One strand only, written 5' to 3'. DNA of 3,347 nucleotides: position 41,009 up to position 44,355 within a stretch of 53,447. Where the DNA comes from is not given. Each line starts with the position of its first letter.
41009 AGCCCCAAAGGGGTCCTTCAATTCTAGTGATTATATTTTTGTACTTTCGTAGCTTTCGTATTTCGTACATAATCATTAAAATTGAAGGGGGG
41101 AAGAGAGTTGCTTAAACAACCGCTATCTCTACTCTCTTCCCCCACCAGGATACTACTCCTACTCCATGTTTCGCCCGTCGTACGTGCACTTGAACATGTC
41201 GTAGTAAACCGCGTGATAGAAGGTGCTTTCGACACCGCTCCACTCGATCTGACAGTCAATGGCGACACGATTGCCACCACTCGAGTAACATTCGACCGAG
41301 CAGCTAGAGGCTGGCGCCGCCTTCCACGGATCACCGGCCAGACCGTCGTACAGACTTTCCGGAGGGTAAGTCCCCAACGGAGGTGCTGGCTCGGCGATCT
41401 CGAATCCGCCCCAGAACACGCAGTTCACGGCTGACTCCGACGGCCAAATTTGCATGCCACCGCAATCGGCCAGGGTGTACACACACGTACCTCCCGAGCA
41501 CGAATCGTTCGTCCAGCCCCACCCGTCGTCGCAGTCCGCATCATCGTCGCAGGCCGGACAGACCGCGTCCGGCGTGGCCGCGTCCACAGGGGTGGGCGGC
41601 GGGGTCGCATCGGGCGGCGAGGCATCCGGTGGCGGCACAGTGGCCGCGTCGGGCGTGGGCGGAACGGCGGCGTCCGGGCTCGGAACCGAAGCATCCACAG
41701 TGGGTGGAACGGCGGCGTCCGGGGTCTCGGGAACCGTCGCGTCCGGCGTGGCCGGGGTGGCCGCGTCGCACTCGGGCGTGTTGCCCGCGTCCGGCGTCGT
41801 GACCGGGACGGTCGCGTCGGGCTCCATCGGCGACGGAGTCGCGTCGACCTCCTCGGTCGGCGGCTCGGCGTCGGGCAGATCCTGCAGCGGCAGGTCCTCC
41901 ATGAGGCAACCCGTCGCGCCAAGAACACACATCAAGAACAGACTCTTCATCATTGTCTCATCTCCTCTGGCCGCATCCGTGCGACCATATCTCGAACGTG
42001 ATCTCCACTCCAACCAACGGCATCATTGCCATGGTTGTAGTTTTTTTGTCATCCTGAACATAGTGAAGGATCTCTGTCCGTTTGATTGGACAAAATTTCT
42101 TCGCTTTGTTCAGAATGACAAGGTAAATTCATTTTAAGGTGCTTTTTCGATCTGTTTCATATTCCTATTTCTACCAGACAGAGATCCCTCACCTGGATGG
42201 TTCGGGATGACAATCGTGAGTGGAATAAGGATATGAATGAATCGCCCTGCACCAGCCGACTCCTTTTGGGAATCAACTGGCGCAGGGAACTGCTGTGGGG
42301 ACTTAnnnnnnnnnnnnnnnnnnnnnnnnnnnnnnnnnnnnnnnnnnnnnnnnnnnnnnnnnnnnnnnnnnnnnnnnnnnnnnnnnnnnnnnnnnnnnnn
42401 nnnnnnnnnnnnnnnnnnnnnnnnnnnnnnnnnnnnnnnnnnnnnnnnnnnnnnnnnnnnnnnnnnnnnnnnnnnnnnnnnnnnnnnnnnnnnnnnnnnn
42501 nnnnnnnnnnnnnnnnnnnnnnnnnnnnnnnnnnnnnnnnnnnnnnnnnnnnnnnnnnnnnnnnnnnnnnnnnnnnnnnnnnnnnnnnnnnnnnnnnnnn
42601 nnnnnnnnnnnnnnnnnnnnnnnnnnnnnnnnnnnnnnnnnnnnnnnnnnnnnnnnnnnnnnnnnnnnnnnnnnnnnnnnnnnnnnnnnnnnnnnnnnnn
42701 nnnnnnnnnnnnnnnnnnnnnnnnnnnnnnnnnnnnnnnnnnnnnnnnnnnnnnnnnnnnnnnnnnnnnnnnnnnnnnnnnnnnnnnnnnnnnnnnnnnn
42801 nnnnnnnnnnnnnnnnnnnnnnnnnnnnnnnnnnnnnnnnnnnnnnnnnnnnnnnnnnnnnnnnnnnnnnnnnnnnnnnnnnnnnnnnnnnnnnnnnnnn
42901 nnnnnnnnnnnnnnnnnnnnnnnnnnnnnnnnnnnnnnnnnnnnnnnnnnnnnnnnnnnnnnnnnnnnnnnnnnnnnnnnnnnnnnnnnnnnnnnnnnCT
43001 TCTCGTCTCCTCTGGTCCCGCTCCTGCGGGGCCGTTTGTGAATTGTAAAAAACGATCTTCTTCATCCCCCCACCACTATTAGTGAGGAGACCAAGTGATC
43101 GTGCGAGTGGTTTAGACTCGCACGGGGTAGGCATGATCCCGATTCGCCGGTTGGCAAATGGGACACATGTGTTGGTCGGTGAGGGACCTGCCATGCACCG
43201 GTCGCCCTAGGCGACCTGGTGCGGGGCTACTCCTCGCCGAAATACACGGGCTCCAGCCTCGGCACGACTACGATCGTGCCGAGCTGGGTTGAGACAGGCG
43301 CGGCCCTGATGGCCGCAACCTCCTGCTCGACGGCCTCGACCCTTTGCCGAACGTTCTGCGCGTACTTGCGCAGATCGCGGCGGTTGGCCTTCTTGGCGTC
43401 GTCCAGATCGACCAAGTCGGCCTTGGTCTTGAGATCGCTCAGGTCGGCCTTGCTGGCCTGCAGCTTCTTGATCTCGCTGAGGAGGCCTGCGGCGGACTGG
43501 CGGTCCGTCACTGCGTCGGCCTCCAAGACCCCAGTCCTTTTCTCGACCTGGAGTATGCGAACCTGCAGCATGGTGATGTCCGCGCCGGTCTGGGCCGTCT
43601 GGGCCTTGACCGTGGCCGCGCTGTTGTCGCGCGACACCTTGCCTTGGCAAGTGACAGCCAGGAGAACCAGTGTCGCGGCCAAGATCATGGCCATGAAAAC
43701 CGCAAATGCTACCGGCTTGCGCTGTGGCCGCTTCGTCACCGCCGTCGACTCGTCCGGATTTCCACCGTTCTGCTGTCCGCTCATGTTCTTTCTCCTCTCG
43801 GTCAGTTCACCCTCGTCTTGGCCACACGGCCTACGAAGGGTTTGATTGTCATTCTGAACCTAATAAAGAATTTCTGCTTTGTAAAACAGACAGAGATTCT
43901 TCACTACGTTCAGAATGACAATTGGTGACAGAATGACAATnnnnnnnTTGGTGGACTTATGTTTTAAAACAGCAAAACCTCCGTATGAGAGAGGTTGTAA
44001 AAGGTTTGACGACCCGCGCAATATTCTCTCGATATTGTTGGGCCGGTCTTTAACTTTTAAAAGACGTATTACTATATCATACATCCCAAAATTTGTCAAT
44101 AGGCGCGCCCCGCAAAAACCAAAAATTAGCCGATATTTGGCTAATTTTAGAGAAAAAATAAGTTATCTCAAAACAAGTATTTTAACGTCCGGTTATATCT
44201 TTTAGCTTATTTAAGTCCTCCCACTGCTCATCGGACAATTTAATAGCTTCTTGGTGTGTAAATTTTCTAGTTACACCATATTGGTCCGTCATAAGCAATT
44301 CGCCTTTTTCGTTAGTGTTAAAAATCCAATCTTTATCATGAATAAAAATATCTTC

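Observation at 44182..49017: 1611-aa giant protein with coiled-coil N-terminal half, Pro-rich linkers and three Gly/Ala-zipper hydrophobic hairpins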

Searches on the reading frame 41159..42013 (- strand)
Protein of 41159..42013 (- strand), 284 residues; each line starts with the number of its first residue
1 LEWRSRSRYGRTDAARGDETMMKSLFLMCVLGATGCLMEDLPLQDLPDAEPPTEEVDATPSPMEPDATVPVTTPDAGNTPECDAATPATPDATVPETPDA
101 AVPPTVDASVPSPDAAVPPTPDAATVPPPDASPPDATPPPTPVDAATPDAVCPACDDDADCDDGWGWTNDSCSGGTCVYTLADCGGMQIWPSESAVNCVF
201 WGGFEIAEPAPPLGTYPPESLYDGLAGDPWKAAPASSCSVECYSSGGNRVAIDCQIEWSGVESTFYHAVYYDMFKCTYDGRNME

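Call 9: search_protein_families(library=pfam, proteins=[window:41159-42013:-], max_evalue=0.01)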
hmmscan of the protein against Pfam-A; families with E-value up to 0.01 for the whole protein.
window:41159-42013:- (284 aa): 0 families

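Call 17: search_protein_families(library=phrogs, proteins=[window:41159-42013:-], max_evalue=0.1)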
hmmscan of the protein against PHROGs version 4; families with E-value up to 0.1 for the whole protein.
window:41159-42013:- (284 aa): 0 families

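Call 18: search_protein_families(library=ncbifam, proteins=[window:41159-42013:-], max_evalue=0.1)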
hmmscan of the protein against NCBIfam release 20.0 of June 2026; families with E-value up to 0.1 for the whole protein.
window:41159-42013:- (284 aa): 0 families

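Call 79: search_solved_structures(query=window:41159-42013:-, max_evalue=1)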
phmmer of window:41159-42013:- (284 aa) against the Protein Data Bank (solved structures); distinct sequences matched with E-value up to 1: 1.
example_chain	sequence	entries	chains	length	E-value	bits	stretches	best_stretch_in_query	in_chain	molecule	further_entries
6j3e_A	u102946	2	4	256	0.12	15.1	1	45-109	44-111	glutathione S-transferase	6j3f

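Call 88: search_protein_families(library=pfam, proteins=[window:41159-41953:-], max_evalue=1)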
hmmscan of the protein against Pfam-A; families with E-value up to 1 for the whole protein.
window:41159-41953:- (264 aa): 0 families

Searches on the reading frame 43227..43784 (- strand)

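Call 9: search_protein_families(library=pfam, proteins=[window:43227-43784:-], max_evalue=0.01)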
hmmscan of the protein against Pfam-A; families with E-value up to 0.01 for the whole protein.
window:43227-43784:- (185 aa): 0 families

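Call 17: search_protein_families(library=phrogs, proteins=[window:43227-43784:-], max_evalue=0.1)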
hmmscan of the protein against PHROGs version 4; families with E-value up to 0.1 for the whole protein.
window:43227-43784:- (185 aa): 3 families
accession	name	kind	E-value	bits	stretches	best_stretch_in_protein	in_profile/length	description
phrog_22340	-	other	0.029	15.3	1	22-105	4-84/152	lipoprotein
phrog_7686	-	lysis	0.052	14.7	0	38-123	27-103/112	Rz-like spanin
phrog_1219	-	tail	0.08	13.6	0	63-162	92-139/233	tail needle protein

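Call 18: search_protein_families(library=ncbifam, proteins=[window:43227-43784:-], max_evalue=0.1)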
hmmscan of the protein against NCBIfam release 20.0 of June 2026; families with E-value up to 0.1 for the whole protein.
window:43227-43784:- (185 aa): 2 families
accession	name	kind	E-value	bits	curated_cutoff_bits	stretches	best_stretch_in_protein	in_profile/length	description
NF003034.1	PRK03918.1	equivalog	0.0018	16.3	700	1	63-158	233-332/878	DNA double-strand break repair ATPase Rad50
NF041198.1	UshA_like_PCGU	equivalog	0.019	13.6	275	1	42-155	232-339/519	UshA-like (seleno)protein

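Call 88: search_protein_families(library=pfam, proteins=[window:43227-43784:-], max_evalue=1)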
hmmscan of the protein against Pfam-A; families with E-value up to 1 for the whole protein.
window:43227-43784:- (185 aa): 2 families
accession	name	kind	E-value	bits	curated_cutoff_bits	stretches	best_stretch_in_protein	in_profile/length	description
PF16043.11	DUF4795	-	0.017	14.9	34.8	1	63-155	9-103/208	Domain of unknown function (DUF4795)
PF05266.19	DUF724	-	0.17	12.2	38.4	1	72-163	99-188/188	Protein of unknown function (DUF724)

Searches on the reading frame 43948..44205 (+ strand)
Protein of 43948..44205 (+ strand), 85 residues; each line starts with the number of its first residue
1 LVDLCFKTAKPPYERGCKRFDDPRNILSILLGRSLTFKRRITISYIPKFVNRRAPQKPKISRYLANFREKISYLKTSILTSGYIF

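Call 9: search_protein_families(library=pfam, proteins=[window:43948-44205:+], max_evalue=0.01)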
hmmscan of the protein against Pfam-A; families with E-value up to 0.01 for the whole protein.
window:43948-44205:+ (85 aa): 0 families
